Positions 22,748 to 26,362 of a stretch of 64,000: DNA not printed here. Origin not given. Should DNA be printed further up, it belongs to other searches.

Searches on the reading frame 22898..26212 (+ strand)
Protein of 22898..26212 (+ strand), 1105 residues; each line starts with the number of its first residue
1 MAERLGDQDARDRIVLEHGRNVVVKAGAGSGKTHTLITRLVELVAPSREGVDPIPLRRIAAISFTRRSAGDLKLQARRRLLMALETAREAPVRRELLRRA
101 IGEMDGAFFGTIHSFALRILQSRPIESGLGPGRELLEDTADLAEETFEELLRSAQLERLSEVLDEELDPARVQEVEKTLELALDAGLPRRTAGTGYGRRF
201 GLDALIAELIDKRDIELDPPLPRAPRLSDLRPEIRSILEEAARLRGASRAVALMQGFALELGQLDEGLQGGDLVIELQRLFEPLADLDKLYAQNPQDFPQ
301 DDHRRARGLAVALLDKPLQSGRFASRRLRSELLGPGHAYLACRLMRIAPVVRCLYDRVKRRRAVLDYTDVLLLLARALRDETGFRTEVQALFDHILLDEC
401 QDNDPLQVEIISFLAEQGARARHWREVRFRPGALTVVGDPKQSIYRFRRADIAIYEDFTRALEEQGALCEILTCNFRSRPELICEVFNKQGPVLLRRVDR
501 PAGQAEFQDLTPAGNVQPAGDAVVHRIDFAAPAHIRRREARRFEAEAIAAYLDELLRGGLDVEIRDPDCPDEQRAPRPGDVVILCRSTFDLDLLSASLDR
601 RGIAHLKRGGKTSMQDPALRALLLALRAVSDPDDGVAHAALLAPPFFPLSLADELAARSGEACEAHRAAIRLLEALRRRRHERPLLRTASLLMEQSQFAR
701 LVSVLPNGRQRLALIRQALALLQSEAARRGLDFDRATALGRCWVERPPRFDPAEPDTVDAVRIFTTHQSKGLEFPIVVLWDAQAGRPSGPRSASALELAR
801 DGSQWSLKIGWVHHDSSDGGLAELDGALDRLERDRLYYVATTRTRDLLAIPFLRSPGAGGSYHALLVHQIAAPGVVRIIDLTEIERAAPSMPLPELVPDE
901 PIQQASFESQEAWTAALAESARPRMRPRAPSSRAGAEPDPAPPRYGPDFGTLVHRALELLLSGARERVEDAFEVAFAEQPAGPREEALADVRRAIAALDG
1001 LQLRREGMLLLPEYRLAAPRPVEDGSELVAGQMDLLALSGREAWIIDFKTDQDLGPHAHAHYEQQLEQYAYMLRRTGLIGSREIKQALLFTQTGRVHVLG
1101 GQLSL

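Call 43: search_protein_families(library=pfam, proteins=[window:22898-26212:+], max_evalue=0.00001)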
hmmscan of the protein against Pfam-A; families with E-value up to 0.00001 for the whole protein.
window:22898-26212:+ (1105 aa): 5 families
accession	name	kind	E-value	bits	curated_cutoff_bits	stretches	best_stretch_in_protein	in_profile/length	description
PF00580.27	UvrD-helicase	-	1e-38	134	23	1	13-460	7-268/271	UvrD/REP helicase N-terminal domain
PF13245.12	AAA_19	-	2.2e-10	41.3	25.1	1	20-448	12-134/134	AAA domain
PF13361.12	UvrD_C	-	3.7e-10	40.2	25.6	1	758-851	284-346/350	UvrD-like helicase C-terminal domain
PF12705.13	PDDEXK_1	-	1.1e-09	39.1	22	1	942-1091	29-189/247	PD-(D/E)XK nuclease superfamily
PF13538.12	UvrD_C_2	-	1.9e-06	28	27.4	0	761-783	2-24/52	UvrD-like helicase C-terminal domain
